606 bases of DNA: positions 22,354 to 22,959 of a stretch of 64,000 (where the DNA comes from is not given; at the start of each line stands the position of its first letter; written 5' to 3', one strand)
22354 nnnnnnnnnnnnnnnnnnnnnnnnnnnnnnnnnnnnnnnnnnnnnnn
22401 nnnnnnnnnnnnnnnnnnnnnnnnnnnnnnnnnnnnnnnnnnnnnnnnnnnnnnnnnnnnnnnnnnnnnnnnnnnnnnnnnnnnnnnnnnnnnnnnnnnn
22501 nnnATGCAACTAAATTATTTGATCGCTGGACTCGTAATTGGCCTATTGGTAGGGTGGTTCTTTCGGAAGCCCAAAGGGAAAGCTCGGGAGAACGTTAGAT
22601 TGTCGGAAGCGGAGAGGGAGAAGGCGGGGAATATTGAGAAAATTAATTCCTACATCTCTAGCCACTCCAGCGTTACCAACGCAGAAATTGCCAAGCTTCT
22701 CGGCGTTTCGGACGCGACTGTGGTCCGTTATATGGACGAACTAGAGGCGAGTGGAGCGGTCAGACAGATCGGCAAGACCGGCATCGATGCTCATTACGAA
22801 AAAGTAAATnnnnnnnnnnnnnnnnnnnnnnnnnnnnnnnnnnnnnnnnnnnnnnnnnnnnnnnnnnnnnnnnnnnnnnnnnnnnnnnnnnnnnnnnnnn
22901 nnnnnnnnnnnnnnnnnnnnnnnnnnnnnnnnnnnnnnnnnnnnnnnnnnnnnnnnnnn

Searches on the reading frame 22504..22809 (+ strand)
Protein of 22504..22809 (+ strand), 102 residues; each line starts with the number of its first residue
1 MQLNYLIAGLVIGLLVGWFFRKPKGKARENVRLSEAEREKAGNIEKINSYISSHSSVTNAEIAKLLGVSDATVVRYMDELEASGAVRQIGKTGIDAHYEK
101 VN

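Call 3: search_protein_families(library=pfam, proteins=[window:22504-22809:+], max_evalue=0.01)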
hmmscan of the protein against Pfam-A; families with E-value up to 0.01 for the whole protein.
window:22504-22809:+ (102 aa): 20 families
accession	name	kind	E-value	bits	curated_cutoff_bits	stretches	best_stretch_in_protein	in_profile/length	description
PF08279.18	HTH_11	-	4.2e-07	30.2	25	1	52-85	11-44/55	HTH domain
PF13412.12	HTH_24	-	1.9e-06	27.8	21.9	1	49-86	10-47/48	Winged helix-turn-helix DNA-binding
PF09339.16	HTH_IclR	-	9.9e-06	25.7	22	1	56-88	18-50/52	IclR helix-turn-helix domain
PF13545.12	HTH_Crp_2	-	1.8e-05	25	27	1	56-91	22-57/70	Crp-like helix-turn-helix domain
PF04703.18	FaeA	-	3e-05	24.7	20.7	1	45-88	3-47/62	FaeA-like protein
PF08220.18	HTH_DeoR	-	3.6e-05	23.9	21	1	44-87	2-45/57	DeoR-like helix-turn-helix domain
PF13551.12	HTH_29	-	6.9e-05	23.3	28.1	1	58-85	14-41/64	Winged helix-turn helix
PF01047.28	MarR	-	9.7e-05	22.6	24.6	1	51-87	12-48/59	MarR family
PF01418.23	HTH_6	-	0.00046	20.6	28.3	1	45-84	23-62/77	Helix-turn-helix domain, rpiR family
PF01325.25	Fe_dep_repress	-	0.00092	19.8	26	1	45-88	11-54/60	Iron dependent repressor, N-terminal DNA binding domain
PF20432.4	Xre-like-HTH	-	0.0012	19.5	25.8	1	51-75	18-42/63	Antitoxin Xre-like helix-turn-helix domain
PF12802.13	MarR_2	-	0.0013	19.3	27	1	50-88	13-52/61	MarR family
PF12728.13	HTH_17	-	0.0019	18.9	27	1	58-78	3-23/51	Helix-turn-helix domain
PF19187.6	HTH_PafC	-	0.0019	18.5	32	1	49-99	11-61/115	PafC helix-turn-helix domain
PF13730.12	HTH_36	-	0.0045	17.2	25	1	58-84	27-53/55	Helix-turn-helix domain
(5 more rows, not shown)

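Call 5: search_protein_families(library=ncbifam, proteins=[window:22504-22809:+], max_evalue=0.01)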
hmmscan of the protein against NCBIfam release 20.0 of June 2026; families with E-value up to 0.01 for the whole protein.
window:22504-22809:+ (102 aa): 8 families
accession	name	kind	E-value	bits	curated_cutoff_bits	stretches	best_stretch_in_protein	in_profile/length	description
NF008273.0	PRK11050.1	equivalog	0.00017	21.3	153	1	43-93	41-91/156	manganese-binding transcriptional regulator MntR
TIGR01884.1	cas_HTH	subfamily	0.0009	18.7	60.2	1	61-91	161-191/202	CRISPR-associated CARF protein Csa3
NF007342.0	PRK09834.1-4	equivalog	0.0013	17.8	251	1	55-101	28-74/263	DNA-binding transcriptional regulator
NF041395.1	TranRegLrpA1_Halo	equivalog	0.0015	18.5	250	1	45-86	8-49/142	HTH-type transcriptional regulator LrpA1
NF012026.0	PRK15482.1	equivalog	0.0015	18.1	408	1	32-85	6-63/285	HTH-type transcriptional regulator MurR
NF008601.2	PRK11569.1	equivalog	0.0028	16.9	380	1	48-94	36-83/276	glyoxylate bypass operon transcriptional repressor IclR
NF041397.1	TranRegGlpR_Halo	equivalog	0.0056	16.4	300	1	46-86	9-49/253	HTH-type transcriptional regulator GlpR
NF009949.0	PRK13413.1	equivalog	0.0093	15.7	272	0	20-80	145-196/203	master DNA invertase Mpi family serine-type recombinase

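Call 6: search_protein_families(library=padloc, proteins=[window:22504-22809:+], max_evalue=0.01)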
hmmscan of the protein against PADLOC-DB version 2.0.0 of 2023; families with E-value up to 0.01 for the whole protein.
window:22504-22809:+ (102 aa): 17 families
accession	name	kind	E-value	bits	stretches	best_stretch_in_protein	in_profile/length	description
PDLC01857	CARF3--CARF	-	4.9e-06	24.3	1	51-91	138-178/201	-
PDLC03963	SoFic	-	4e-05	21.2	1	32-91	284-342/361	-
PDLC01457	WYL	-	9.5e-05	20.1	1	47-85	9-47/229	"CAS-I,CAS-II,CAS-III,CAS-IV,CAS-V,CAS-VI; associated_signaling"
PDLC01850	CARF3--CARF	-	0.0002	19.3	1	46-93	149-196/209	-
PDLC01434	CasR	-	0.00021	19.2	1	60-91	145-176/191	"CAS-I,CAS-II,CAS-III,CAS-IV,CAS-V,CAS-VI; associated_signaling"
PDLC01044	Csa3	-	0.00042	18.2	1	56-90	149-183/194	Type I-A associated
PDLC01852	CARF3--CARF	-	0.00073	17.5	1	42-88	143-189/208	-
PDLC01268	CasR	-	0.00073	17.5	1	61-91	142-171/179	"CAS-I,CAS-II,CAS-III,CAS-IV,CAS-V,CAS-VI; associated_signaling"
PDLC01853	CARF3--CARF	-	0.00081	17.1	1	53-89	151-187/209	-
PDLC01866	CARF3--CARF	-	0.00083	17.4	1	49-93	146-186/207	-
PDLC04133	mad1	-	0.00098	17.4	1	58-79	7-28/60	mads_1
PDLC01766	Cas3c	-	0.0013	14.9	1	38-90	4-55/1009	-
PDLC01860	CARF3--CARF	-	0.0016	16.5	1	46-88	147-189/210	-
PDLC01879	CARF3--CARF_TM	-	0.0019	15.9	1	47-92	162-204/222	-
PDLC01858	CARF3--CARF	-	0.0031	15.4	1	28-90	138-191/204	-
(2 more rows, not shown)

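Call 8: find_homologous_proteins(query=window:22504-22809:+, max_evalue=0.001)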
Query window:22504-22809:+ (102 aa): 9 proteins with E <= 0.001 among 21 candidates.
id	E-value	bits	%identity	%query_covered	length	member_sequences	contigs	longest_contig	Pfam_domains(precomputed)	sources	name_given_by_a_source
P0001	5.4e-58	211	100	100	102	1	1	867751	PF13412.13,PF08279.19,PF09339.17,PF13545.13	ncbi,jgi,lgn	ncbi:MAG: HTH domain-containing protein [Patescibacteria group bacterium]|jgi:predicted HTH transcri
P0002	2.9e-36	141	67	100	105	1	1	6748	PF13412.13,PF08279.19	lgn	-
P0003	2.7e-32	129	60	100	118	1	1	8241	PF09339.17,PF08220.19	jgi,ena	-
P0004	7.8e-22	95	70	65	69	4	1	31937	PF13412.13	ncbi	ncbi:MAG: winged helix-turn-helix transcriptional regulator [Candidatus Berkelbacteria bacterium]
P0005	9.5e-22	95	50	97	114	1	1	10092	PF01047.29,PF13412.13,PF08279.19,PF08220.19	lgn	-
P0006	3.8e-13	68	44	94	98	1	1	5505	PF01047.29,PF13412.13,PF08279.19,PF06163.17,PF22168.3,PF04703.19,PF09339.17,PF25213.2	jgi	-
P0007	1.1e-11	63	54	60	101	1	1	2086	PF13412.13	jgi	-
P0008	3.1e-11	61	41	86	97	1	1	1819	PF13412.13,PF22168.3,PF04703.19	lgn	-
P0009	7.5e-11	60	45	94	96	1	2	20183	PF13412.13,PF22168.3,PF04703.19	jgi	-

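Call 11: find_encoding_contigs(protein=P0002, flank=6000, max_places=3)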
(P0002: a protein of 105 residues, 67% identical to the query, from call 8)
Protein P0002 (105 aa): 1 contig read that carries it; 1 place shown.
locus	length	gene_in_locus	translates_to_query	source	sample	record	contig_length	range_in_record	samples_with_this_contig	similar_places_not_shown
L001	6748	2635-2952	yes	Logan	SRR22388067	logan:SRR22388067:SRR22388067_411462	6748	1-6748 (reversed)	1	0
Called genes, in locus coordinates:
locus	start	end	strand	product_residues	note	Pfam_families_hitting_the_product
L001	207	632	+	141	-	-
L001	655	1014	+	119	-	PF13473:Cupredoxin_1, PF00127:Copper-bind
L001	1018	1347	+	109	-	PF00355:Rieske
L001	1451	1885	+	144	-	-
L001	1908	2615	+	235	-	-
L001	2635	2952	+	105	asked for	PF13412:HTH_24 (weak), PF08279:HTH_11 (weak)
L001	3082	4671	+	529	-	-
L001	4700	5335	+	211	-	-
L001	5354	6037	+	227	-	-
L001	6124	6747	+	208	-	?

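Call 12: find_encoding_contigs(protein=P0003, flank=6000, max_places=3)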
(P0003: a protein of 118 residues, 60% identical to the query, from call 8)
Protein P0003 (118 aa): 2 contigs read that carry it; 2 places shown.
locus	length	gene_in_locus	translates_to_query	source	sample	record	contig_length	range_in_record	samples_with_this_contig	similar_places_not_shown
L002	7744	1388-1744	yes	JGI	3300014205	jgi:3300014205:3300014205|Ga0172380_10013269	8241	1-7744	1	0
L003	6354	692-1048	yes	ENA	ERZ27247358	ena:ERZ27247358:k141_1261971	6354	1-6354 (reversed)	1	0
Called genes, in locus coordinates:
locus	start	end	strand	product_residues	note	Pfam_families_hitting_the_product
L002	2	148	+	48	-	?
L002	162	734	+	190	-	PF03575:Peptidase_S51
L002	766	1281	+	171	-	-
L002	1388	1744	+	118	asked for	PF08220:HTH_DeoR (weak), PF09339:HTH_IclR (weak)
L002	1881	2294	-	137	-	-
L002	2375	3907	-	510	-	-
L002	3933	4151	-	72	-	-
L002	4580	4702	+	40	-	-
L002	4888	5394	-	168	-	-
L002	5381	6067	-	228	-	-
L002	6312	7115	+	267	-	PF00072:Response_reg (weak)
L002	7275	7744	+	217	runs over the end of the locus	-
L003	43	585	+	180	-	-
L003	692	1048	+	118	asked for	PF08220:HTH_DeoR (weak), PF09339:HTH_IclR (weak)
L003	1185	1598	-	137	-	-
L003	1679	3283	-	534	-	-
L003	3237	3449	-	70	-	-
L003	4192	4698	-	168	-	-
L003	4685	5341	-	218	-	-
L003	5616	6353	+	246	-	?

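Call 13: find_encoding_contigs(protein=P0004, flank=6000, max_places=3)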
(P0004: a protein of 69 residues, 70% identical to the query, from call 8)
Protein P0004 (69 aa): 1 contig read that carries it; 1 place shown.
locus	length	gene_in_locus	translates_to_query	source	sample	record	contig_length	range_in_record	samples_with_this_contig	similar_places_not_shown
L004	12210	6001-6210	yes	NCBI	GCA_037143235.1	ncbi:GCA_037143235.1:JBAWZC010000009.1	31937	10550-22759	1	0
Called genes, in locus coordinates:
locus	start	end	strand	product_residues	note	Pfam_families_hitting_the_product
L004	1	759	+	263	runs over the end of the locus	PF00459:Inositol_P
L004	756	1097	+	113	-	-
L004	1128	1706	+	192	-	PF00300:His_Phos_1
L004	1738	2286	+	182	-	PF01966:HD (weak)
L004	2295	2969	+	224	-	-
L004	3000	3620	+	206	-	-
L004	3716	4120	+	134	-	-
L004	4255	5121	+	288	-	PF02498:Bro-N (weak)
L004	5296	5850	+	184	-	PF04229:GrpB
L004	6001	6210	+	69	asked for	PF13412:HTH_24 (weak)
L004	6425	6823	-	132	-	-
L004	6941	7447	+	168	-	-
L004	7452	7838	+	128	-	PF12675:DUF3795 (weak)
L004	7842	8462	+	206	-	PF06445:GyrI-like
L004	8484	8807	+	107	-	PF01906:YbjQ_1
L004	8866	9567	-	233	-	-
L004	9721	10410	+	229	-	PF00072:Response_reg, PF00486:Trans_reg_C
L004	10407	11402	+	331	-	PF00512:HisKA, PF02518:HATPase_c, PF13589:HATPase_c_3 (faint), PF14501:HATPase_c_5 (weak)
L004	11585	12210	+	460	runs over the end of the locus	PF12704:MacB_PCD, PF02687:FtsX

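Call 14: find_encoding_contigs(protein=P0005, flank=6000, max_places=3)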
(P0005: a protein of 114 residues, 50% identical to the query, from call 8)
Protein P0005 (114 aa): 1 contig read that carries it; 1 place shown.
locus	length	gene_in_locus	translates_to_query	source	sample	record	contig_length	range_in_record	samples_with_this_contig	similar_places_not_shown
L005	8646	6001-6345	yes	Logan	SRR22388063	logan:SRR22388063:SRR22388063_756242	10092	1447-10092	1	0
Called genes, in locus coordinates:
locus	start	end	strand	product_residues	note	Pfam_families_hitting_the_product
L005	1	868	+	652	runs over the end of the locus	PF04851:ResIII, PF17757:UvrB_inter, PF27431:UvrB_3rd, PF00271:Helicase_C, PF12344:UvrB, PF02151:UVR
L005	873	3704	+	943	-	PF00005:ABC_tran (faint), PF02463:SMC_N (faint), PF03193:RsgA_GTPase (faint), PF13191:AAA_16 (faint), PF13304:AAA_21 (faint), PF13481:AAA_25 (faint), PF17760:UvrA_inter, PF17755:UvrA_DNA-bind, +2 more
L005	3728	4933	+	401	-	PF01541:GIY-YIG, PF27096:UvrC_M, PF02151:UVR, PF08459:UvrC_RNaseH_dom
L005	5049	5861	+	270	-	-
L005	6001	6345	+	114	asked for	PF13412:HTH_24 (weak), PF08220:HTH_DeoR (weak), PF08279:HTH_11 (weak), PF01047:MarR (weak)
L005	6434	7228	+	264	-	PF00121:TIM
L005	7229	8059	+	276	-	PF01116:F_bP_aldolase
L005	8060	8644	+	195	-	?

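Call 15: find_encoding_contigs(protein=P0009, flank=6000, max_places=3)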
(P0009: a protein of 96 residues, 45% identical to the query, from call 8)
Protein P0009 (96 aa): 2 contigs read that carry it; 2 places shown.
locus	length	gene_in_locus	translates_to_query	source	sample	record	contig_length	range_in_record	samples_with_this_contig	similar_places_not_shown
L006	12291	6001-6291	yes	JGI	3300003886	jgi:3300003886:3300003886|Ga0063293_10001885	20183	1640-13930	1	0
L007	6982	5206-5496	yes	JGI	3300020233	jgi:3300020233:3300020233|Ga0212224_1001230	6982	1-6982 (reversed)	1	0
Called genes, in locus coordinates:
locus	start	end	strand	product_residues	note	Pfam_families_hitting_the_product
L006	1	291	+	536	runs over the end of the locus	PF13175:AAA_15, PF13304:AAA_21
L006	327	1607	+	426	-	-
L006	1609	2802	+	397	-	-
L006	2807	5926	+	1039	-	PF04313:HSDR_N, PF00270:DEAD, PF04851:ResIII, PF18766:SWI2_SNF2, PF22679:T1R_D3-like, PF12008:EcoR124_C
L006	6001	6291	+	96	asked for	PF22168:DIP2311-like_C (weak), PF04703:FaeA (weak), PF13412:HTH_24 (weak)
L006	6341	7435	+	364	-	PF14082:SduA_C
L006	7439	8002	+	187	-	-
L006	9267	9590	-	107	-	-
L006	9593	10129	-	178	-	-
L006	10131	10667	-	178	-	-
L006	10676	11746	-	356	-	PF11104:PilM_2, PF06723:MreB_Mbl (faint), PF14450:FtsA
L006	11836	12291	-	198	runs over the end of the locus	PF09335:VTT_dom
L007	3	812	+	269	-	?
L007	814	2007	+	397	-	-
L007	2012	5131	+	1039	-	PF04313:HSDR_N, PF00270:DEAD, PF04851:ResIII, PF18766:SWI2_SNF2, PF22679:T1R_D3-like, PF12008:EcoR124_C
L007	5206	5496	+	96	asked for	PF22168:DIP2311-like_C (weak), PF04703:FaeA (weak), PF13412:HTH_24 (weak)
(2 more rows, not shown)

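Call 16: find_encoding_contigs(protein=P0006, flank=6000, max_places=3)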
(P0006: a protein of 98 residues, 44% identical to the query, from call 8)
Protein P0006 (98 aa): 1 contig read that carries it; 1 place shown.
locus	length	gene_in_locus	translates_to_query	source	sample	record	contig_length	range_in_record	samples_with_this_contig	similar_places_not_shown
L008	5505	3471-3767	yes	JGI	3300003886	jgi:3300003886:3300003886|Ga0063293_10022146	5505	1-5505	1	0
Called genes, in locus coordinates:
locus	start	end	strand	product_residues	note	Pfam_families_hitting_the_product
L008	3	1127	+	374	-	?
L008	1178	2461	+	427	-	PF09903:DUF2130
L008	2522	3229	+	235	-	PF06414:Zeta_toxin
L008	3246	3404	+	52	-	-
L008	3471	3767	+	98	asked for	PF06163:DUF977 (weak), PF25213:HVO_A0261_N (weak), PF13412:HTH_24, PF22168:DIP2311-like_C (weak), PF01047:MarR (weak), PF04703:FaeA (weak), PF08279:HTH_11 (weak), PF09339:HTH_IclR (weak)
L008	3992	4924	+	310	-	PF04055:Radical_SAM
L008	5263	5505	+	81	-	?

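Call 18: search_protein_families(library=pfam, proteins=[L001:1908-2612:+, L001:3082-4668:+, L002:766-1278:+, L003:43-582:+, L005:5049-5858:+, L008:3246-3401:+, L004:5296-5847:+, L002:1881-2291:-, L001:1451-1882:+, L004:6425-6820:-], max_evalue=0.05)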
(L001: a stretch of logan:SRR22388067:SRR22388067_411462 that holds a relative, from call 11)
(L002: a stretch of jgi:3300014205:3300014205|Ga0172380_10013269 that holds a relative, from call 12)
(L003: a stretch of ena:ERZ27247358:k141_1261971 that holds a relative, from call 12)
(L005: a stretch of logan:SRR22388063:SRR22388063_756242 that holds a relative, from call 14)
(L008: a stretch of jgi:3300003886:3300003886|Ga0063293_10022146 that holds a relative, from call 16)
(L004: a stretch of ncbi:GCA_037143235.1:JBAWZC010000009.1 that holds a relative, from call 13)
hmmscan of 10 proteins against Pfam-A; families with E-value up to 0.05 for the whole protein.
L001:1908-2612:+ (235 aa): 0 families

L001:3082-4668:+ (529 aa): 0 families

L002:766-1278:+ (171 aa): 0 families

L003:43-582:+ (180 aa): 0 families

L005:5049-5858:+ (270 aa): 0 families

L008:3246-3401:+ (52 aa): 0 families

L004:5296-5847:+ (184 aa): 1 family
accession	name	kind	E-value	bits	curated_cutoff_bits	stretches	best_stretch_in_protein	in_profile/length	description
PF04229.20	GrpB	-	4.6e-44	150.8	25.5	1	12-178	2-157/159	GrpB protein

L002:1881-2291:- (136 aa): 2 families
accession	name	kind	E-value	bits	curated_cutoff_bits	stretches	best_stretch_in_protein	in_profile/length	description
PF18894.6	PhageMetallopep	-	0.0025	18.3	23.7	1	59-103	51-93/134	Putative phage metallopeptidase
PF17435.7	CT_584-like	-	0.028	14.5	25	0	82-125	127-172/183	CT_584-like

L001:1451-1882:+ (144 aa): 0 families

L004:6425-6820:- (131 aa): 3 families
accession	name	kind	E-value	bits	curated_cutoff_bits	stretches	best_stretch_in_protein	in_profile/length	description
PF23291.1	KOW4_SPT5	-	0.0015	18.8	27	0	81-114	9-40/55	Transcription elongation factor SPT5, fourth KOW domain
PF14604.12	SH3_9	-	0.0078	16.5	30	0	72-111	6-32/49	Variant SH3 domain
PF25485.1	DUF7908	-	0.028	15.1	27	1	63-118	63-118/134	Domain of unknown function (DUF7908)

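Call 22: search_solved_structures(query=A1, max_evalue=0.01)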
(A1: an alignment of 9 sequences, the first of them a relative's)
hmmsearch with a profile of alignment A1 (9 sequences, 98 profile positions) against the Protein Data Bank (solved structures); distinct sequences matched with E-value up to 0.01: 0.
